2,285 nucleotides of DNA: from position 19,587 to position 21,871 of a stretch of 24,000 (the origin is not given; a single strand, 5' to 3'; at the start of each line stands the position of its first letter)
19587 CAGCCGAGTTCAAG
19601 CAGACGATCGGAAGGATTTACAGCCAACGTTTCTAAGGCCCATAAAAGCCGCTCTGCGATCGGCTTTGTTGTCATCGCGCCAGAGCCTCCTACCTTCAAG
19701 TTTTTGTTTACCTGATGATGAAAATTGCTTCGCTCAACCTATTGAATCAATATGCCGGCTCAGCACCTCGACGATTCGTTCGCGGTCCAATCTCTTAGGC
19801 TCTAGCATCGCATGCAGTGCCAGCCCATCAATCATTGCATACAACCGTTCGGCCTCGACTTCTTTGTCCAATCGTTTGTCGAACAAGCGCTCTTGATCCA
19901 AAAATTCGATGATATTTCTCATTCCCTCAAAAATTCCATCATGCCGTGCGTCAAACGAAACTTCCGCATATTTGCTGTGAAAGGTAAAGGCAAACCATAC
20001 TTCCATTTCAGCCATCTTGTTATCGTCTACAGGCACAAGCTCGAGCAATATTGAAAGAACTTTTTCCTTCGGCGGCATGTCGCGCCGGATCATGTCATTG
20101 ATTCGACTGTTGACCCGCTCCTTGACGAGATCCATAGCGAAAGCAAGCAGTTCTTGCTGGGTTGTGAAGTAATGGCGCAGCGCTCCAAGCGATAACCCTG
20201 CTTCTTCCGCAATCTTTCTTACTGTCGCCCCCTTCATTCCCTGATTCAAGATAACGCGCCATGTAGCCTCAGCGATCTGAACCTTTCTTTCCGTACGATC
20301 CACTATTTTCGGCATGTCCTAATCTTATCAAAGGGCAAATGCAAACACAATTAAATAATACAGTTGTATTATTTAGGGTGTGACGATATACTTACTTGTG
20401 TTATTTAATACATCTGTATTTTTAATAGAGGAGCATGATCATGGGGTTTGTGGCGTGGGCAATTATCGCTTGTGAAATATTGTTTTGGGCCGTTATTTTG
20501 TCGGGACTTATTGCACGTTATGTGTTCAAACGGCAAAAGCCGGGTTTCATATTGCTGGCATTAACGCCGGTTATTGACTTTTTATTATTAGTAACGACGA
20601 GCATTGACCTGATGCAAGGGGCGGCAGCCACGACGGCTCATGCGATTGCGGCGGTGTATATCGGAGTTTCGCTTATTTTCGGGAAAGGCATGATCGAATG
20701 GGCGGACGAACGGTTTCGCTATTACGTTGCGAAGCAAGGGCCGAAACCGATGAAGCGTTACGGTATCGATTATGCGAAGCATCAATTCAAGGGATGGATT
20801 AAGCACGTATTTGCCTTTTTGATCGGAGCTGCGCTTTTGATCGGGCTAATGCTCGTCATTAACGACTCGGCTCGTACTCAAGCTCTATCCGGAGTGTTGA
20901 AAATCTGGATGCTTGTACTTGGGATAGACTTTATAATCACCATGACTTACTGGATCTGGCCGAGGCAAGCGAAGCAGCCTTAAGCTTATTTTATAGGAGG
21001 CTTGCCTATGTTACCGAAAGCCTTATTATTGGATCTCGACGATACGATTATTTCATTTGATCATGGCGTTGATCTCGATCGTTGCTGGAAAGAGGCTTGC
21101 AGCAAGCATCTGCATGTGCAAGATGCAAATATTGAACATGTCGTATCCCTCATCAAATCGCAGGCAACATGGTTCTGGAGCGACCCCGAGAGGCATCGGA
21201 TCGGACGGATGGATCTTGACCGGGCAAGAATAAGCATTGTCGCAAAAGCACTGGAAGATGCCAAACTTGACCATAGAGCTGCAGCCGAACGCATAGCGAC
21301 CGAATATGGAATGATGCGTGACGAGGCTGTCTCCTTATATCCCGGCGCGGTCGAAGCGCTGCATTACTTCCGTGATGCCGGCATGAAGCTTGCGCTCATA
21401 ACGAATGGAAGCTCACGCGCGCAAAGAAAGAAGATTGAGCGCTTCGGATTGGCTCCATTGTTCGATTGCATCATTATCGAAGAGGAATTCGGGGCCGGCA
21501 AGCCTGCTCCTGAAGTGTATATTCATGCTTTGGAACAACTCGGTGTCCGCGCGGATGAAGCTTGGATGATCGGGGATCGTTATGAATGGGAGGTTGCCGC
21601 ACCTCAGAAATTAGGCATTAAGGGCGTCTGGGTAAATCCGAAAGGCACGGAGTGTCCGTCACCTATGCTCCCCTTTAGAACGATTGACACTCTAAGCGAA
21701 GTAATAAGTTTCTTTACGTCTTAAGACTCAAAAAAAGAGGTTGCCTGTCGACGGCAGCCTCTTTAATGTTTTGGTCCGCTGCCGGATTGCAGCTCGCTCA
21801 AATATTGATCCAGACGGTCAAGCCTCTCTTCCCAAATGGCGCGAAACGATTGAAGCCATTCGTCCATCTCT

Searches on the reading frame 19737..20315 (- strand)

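Call 85: search_protein_families(library=pfam, proteins=[window:19737-20315:-], max_evalue=0.0001)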
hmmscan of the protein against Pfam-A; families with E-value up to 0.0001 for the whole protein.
window:19737-20315:- (193 aa): 2 families
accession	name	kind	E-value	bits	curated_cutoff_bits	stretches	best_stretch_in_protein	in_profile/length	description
PF13977.11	TetR_C_6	-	7e-22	78.2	27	1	82-192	1-113/115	BetI-type transcriptional repressor, C-terminal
PF00440.29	TetR_N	-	3.9e-09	36.6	24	1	14-57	1-44/47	Bacterial regulatory proteins, tetR family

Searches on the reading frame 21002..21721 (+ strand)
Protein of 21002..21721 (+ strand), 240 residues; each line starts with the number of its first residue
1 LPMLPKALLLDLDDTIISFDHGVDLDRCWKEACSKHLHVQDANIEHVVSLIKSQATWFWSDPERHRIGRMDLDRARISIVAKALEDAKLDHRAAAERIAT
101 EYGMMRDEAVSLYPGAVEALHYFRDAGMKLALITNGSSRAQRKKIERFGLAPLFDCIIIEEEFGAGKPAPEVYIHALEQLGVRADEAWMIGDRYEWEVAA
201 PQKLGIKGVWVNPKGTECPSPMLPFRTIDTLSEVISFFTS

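Call 85: search_protein_families(library=pfam, proteins=[window:21002-21721:+], max_evalue=0.0001)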
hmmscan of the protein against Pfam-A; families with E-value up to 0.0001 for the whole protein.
window:21002-21721:+ (240 aa): 4 families
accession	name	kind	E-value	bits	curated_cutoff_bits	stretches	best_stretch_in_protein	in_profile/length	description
PF00702.32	Hydrolase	-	2.2e-26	93.9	26.4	1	6-203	2-189/191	haloacid dehalogenase-like hydrolase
PF13419.12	HAD_2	-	6.2e-23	82.3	23.8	1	93-211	61-178/178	Haloacid dehalogenase-like hydrolase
PF13242.12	Hydrolase_like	-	5.2e-10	39.5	22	1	165-212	2-49/75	HAD-hyrolase-like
PF13344.12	Hydrolase_6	-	9e-07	29.3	27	1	111-148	14-51/101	Haloacid dehalogenase-like hydrolase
